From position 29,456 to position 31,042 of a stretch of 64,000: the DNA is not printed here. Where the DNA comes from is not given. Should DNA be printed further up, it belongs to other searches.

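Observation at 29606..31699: HExxH-motif protein followed by two small genes: candidate metallopeptidase/toxin-like module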

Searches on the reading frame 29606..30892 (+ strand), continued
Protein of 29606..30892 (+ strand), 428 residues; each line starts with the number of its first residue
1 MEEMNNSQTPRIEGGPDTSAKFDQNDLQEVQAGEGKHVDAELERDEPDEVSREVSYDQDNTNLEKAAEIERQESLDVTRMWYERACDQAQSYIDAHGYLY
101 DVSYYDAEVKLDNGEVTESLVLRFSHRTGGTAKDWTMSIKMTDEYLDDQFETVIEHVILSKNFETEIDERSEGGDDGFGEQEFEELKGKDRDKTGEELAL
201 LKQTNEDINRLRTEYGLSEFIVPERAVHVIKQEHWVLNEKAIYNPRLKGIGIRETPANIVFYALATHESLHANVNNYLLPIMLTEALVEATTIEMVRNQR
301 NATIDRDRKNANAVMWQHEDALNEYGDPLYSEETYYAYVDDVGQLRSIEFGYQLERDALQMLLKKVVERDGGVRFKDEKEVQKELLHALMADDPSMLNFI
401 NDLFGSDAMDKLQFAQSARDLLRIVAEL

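Call 34: search_protein_families(library=phrogs, proteins=[window:29606-30892:+, P0014, P0013], max_evalue=1)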
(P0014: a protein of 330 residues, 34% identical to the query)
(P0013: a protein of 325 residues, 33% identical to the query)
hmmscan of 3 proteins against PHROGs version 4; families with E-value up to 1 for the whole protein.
window:29606-30892:+ (428 aa): 0 families

P0014 (330 aa): 3 families
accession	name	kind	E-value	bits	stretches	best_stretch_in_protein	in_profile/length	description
phrog_5088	-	tail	0.076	13.9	1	154-209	63-123/194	tail assembly chaperone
phrog_10499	-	unknown function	0.12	13.6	1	104-129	68-93/149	-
phrog_18413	-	unknown function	0.28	12.5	1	85-134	66-115/119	-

P0013 (325 aa): 1 family
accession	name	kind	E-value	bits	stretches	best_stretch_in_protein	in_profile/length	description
phrog_32152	-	unknown function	0.27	12.7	1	198-236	18-54/75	-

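Call 44: find_related_loci(query=A2, collection=genome_contigs, flank=6000)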
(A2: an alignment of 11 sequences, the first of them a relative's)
Query A2 (428 aa) in genome_contigs; peptide patterns used: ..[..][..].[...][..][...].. (x = any residue, [..] = any of these).
36 stretches matched a pattern; 7 encode a relative of the query (tblastn E <= 1e-3); 7 distinct loci.
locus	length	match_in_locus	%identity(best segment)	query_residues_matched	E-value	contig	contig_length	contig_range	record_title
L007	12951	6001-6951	28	136-412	6e-28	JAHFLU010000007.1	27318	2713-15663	MAG: bacterium isolate nzgw440 NODE_954_length_27319_cov_5.338297, whole genome shotgun sequence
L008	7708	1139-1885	28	178-393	5e-27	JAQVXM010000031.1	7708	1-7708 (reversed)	MAG: Candidatus Paceibacterota bacterium isolate STF2_126 NODE_31389_length_7708_cov_3.905949_Sandtown_F2, whole genome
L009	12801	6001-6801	28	178-412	4e-25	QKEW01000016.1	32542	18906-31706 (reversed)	MAG: bacterium isolate SZUA-486 scaffold_2761, whole genome shotgun sequence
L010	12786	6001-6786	27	178-412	1e-22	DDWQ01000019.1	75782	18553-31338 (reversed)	MAG TPA_asm: Candidatus Moranbacteria bacterium UBA2282 UBA2282_contig_9066, whole genome shotgun sequence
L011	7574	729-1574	27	176-412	5e-22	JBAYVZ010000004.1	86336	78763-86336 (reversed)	MAG: Candidatus Paceibacterota bacterium isolate SO_2016_LW3_71 scaffold00403_LW162_2016, whole genome shotgun sequence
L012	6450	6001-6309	40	178-278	6e-19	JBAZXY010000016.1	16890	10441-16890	MAG: Parcubacteria group bacterium isolate SO_2017_GW1_67 NODE_12788_length_16890_cov_3.123188_OW334_2017, whole genome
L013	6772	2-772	22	193-412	4e-12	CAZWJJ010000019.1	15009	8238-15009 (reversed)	MAG TPA_asm: uncultured Candidatus Saccharibacteria bacterium isolate SRP273308_co1_423 genome assembly, contig: NODE_46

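Call 45: fold_search(model_id=the predicted structure, library=pdb)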
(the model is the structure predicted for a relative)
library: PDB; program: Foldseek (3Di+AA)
matches with E <= 10: 319; with E <= 0.001: 0
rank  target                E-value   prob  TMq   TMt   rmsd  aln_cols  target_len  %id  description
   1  5owv_C                3.7e-01  0.07  0.09  0.06  32.2       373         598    9  An oligomerised bacterial dynamin pair provides a mechanism for the long-range sensing and tethering of membranes (released 2018-09-05)
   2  5b64_B                4.8e-01  0.77  0.14  0.42   9.9       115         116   13  A novel binding mode of MAGUK GK domain revealed by DLG GK domain in complex with KIF13B MBS domain (released 2016-10-12)
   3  5oxf_C                4.8e-01  0.06  0.09  0.06  33.0       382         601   10  An oligomerised bacterial dynamin pair provides a mechanism for the long range sensing and tethering of membranes (released 2018-09-05)
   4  6cyy_A                5.9e-01  0.09  0.11  0.13  16.5       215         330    9  Mycobacterium tuberculosis transcriptional regulator (released 2019-04-17)
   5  6cz6_D                6.3e-01  0.07  0.12  0.14  12.3       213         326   12  Mycobacterium tuberculosis transcriptional regulator (released 2019-04-17)
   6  7zpj_D                6.9e-01  0.60  0.11  0.41   6.0        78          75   14  Mammalian Dicer in the "pre-dicing state" with pre-miR-15a substrate and TARBP2 subunit (released 2022-12-28)
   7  9bps_A                7.7e-01  0.05  0.14  0.11  25.0       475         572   10  Plasmodium falciparum apicoplast DNA polymerase mutant - K417M (released 2025-05-14)
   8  6pbn_B                8.1e-01  0.04  0.11  0.11  19.1       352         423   10  Pseudopaline Dehydrogenase with (R)-Pseudopaline Soaked 1 hour (released 2019-10-30)
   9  6c4n_B                8.5e-01  0.03  0.09  0.09  19.8       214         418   13  Pseudopaline dehydrogenase (PaODH) - NADP+ bound (released 2018-04-11)
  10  6eri_BV               9.9e-01  0.54  0.13  0.39   7.2        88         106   12  Structure of the chloroplast ribosome with chl-RRF and hibernation-promoting factor (released 2018-04-18)
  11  7st9_E                1.0e+00  0.03  0.11  0.13  19.8       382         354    9  Open state of Rad24-RFC:9-1-1 bound to a 5' ss/dsDNA junction (released 2022-03-23)
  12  6rim_G                1.0e+00  0.03  0.11  0.11  23.4       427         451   11  Crystal structure of the catalytic domain of the Weissela oryzae botulinum like toxin (released 2019-05-29)
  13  7cjg_B                1.1e+00  0.30  0.12  0.16   8.1        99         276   18  Structural and kinetic characterization of Porphyromonas gingivalis glutaminyl cyclase (released 2021-05-05)
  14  3ncp_D                1.1e+00  0.21  0.08  0.25  10.1        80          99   14  GlnK2 from Archaeoglobus fulgidus (released 2010-07-28)
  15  6cz6_A                1.1e+00  0.07  0.12  0.14  12.4       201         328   11  Mycobacterium tuberculosis transcriptional regulator (released 2019-04-17)
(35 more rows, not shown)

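Call 48: search_protein_families(library=pfam, proteins=[P0102, P0052, P0098, P0093, P0086, P0053, P0029, P0016, P0055, P0032], max_evalue=0.01)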
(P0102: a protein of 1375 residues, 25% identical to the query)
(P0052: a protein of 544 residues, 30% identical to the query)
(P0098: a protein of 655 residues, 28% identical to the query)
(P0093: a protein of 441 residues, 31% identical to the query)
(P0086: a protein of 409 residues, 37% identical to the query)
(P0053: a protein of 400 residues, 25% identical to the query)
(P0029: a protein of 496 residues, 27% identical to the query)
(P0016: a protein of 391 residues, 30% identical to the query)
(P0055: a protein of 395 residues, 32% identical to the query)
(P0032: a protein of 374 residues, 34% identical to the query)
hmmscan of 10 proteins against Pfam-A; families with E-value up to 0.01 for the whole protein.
P0102 (1375 aa): 0 families

P0052 (544 aa): 0 families

P0098 (655 aa): 1 family
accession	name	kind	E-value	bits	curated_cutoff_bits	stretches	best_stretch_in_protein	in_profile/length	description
PF20573.4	DUF6782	-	0.0059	16.3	27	0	454-504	53-102/241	Putative metallopeptidase family (DUF6782)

P0093 (441 aa): 0 families

P0086 (409 aa): 0 families

P0053 (400 aa): 0 families

P0029 (496 aa): 0 families

P0016 (391 aa): 0 families

P0055 (395 aa): 0 families

P0032 (374 aa): 0 families

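Call 50: find_encoding_contigs(protein=P0006, flank=6000, max_places=2)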
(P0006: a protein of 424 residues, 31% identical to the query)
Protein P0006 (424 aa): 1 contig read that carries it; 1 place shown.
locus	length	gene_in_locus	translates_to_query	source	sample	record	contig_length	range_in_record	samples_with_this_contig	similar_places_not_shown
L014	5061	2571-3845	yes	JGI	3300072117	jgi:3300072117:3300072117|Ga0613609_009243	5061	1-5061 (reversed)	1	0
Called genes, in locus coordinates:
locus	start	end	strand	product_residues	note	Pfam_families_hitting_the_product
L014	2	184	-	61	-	?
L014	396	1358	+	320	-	PF01408:GFO_IDH_MocA, PF22725:GFO_IDH_MocA_C3 (weak)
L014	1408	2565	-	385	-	PF01926:MMR_HSR1, PF02421:FeoB_N (weak), PF06071:YchF-GTPase_C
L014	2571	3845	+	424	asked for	-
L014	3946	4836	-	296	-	-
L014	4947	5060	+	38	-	?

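Call 51: find_encoding_contigs(protein=P0004, flank=6000, max_places=2)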
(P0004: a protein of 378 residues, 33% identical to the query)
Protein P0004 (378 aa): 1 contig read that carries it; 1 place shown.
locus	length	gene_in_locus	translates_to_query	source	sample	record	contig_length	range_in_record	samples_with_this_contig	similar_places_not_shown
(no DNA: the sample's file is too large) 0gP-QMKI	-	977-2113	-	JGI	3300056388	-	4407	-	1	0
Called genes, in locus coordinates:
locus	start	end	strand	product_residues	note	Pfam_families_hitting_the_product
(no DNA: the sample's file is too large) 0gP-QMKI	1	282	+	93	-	?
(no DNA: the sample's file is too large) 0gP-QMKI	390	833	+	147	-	PF01551:Peptidase_M23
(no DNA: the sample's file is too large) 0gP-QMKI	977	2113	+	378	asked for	-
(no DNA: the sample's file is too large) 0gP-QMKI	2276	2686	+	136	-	PF07378:FlbT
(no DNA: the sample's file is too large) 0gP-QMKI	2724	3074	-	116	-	PF01035:DNA_binding_1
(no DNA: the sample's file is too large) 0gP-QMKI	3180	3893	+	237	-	-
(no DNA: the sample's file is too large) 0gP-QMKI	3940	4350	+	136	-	PF06210:DUF1003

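Call 52: find_encoding_contigs(protein=P0007, flank=6000, max_places=2)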
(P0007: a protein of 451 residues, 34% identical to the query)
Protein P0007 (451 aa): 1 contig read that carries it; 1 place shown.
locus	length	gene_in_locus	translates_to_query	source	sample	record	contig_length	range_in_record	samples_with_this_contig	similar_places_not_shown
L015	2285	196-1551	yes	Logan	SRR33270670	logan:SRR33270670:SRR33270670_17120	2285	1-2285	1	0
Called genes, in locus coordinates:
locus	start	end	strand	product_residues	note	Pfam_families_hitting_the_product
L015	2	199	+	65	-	?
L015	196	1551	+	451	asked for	-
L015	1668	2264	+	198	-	PF13671:AAA_33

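Call 53: find_encoding_contigs(protein=P0009, flank=6000, max_places=2)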
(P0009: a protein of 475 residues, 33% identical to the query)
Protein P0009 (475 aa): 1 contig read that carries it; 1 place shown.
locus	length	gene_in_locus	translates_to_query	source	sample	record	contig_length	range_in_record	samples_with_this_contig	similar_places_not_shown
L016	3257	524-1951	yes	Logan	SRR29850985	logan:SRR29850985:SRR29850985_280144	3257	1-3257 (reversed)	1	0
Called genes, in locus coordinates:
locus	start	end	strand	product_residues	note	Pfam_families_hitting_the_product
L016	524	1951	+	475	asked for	-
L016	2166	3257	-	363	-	?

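Call 59: find_related_loci(query=A2, collection=metagenome_contigs, flank=5000)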
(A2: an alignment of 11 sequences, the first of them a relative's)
Query A2 (428 aa) in metagenome_contigs; peptide patterns used: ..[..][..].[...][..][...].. (x = any residue, [..] = any of these).
76 stretches matched a pattern; 37 encode a relative of the query (tblastn E <= 1e-3); 37 distinct loci.
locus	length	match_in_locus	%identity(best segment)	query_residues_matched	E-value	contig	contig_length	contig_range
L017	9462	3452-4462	32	81-413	1e-43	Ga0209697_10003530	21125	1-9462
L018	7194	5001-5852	30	178-412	3e-28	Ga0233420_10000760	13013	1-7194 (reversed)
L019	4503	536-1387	30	178-412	2e-28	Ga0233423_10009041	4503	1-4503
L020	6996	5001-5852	30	178-412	3e-28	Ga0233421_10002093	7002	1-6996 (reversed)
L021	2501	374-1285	30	150-412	5e-28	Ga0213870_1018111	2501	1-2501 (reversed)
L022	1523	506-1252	32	178-381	1e-27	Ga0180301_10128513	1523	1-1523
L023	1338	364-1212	29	176-412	6e-28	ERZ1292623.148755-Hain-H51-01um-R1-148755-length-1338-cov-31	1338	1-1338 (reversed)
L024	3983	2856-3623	30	168-391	4e-27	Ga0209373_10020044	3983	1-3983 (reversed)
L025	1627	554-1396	31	178-412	3e-27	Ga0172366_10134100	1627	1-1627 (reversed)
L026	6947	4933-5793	28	172-428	1e-26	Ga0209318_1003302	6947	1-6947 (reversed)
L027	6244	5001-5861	28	172-428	1e-26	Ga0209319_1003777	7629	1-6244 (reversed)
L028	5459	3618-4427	29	172-412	2e-26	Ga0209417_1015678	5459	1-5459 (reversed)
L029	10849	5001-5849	27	178-412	3e-26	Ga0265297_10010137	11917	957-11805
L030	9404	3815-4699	29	164-412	2e-26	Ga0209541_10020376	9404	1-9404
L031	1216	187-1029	28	178-412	8e-26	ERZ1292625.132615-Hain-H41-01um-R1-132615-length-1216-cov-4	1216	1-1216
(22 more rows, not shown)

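Call 65: predict_structure(alignment_id=A3)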
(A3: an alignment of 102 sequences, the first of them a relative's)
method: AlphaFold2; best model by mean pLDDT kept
length: 330 residues; sequences in the alignment: 102
mean_pLDDT: 95.4   pTM: 0.92
mean pLDDT of the five models: 95.4, 95.3, 95.2, 94.8, 94.7
residues with pLDDT >= 90: 301; 70-90: 17; 50-70: 12; < 50: 0
segments of 3 or more residues with pLDDT < 50: none
pLDDT, mean of each block of 10 residues (from residue 1): 87 97 97 97 98 98 98 98 96 96 97 98 98 97 98 98 99 96 98 97 96 97 69 74 88 98 99 98 99 98 98 98 98
secondary structure, 60 per line:
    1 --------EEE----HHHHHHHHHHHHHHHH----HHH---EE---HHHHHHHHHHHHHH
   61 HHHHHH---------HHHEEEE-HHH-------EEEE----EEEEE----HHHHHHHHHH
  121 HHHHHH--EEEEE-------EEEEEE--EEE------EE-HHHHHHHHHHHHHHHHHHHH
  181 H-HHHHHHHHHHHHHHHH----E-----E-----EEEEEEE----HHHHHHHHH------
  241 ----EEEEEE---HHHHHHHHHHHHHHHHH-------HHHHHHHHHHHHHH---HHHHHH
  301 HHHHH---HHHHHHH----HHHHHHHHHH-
elements in order: E9-11 H16-31 H47-66 E79-82 E94-97 E102-106 H111-126 E129-133 E141-146 E149-151 H161-181 H183-198 E215-221 H226-234 E245-250 H254-270 H278-291 H295-305 H309-315 H320-329

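Call 84: search_solved_structures(query=A3, max_evalue=10, show_alignments=3)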
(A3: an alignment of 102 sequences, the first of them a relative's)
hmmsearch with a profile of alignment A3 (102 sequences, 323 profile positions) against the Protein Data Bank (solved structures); distinct sequences matched with E-value up to 10: 15.
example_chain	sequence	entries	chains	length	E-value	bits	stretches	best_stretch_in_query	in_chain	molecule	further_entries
9ugr_A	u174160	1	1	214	3.7e-05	26.1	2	162-214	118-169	Syn-F4-Link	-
7n3t_C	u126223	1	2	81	0.023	16.9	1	264-321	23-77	Designed TrkA-binding miniprotein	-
8h7c_A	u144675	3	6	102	0.045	16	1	162-214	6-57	De novo ferric enterobactin esterase Syn-F4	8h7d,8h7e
3x0f_A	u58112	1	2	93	0.12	14.7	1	86-137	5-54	CD81 antigen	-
7mwx_D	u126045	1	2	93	0.14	14.4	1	87-128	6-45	CD81 protein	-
7mws_A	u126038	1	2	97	0.16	14.2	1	87-128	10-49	CD81 protein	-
3x0e_A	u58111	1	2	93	0.44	12.7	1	86-128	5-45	CD81 antigen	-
1g8q_A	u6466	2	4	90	0.53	12.5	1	87-128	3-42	CD81 ANTIGEN, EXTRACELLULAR DOMAIN | CD81 antigen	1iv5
6u9s_C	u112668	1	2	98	0.57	12.4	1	87-128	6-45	CD81 antigen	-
5m2c_A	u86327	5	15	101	0.57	12.4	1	87-128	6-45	CD81 antigen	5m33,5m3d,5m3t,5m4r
5dfw_A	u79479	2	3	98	0.58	12.4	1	87-128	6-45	CD81 antigen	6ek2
5dfv_A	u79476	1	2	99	0.59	12.3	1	87-128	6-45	CD81 antigen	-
6ejg_A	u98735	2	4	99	0.62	12.3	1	87-128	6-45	CD81 antigen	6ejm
3x0g_A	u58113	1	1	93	0.93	11.7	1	86-128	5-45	CD81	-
4q1l_A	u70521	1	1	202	1.8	10.7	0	95-129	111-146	Snake venom metalloproteinase leucurolysin-A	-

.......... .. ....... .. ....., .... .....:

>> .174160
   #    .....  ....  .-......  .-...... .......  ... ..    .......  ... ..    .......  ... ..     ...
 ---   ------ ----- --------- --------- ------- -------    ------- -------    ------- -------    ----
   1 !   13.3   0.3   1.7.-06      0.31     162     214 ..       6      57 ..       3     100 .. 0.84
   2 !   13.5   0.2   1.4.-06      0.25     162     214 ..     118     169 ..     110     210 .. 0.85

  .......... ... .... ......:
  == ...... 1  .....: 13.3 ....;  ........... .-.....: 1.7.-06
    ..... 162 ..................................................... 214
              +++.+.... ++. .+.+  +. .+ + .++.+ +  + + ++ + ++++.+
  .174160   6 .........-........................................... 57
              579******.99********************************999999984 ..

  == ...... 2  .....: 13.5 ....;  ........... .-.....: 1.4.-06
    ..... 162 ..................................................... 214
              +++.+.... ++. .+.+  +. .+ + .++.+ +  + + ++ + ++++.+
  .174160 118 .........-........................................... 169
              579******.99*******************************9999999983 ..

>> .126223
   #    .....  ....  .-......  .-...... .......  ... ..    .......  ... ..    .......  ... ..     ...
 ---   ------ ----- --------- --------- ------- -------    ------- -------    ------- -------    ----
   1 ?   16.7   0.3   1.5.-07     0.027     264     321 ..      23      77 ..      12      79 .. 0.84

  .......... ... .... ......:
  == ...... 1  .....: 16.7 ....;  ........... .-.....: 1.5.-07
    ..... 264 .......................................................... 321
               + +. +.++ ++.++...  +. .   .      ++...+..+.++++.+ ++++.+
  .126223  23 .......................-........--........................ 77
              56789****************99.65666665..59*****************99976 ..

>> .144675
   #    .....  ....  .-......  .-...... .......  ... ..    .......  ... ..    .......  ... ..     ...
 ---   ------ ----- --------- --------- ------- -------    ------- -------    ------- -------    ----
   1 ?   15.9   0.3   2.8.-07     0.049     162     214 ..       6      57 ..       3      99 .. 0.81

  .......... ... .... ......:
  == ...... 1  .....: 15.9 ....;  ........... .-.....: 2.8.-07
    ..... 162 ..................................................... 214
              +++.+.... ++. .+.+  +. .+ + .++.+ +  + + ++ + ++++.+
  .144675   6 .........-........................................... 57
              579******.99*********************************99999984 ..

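Call 90: find_related_loci(query=A2, collection=viral_contigs, flank=5000)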
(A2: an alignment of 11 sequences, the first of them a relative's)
Query A2 (428 aa) in viral_contigs; peptide patterns used: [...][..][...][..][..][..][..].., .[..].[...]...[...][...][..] (x = any residue, [..] = any of these).
60 stretches matched a pattern, but none encodes a relative of the query by tblastn (E <= 1e-3).

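Call 91: search_dna_similar(query=window:29606-30892:+, collection=phages, mode=protein, max_evalue=0.001)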
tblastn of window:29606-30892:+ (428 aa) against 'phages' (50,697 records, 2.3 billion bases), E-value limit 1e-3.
No match.
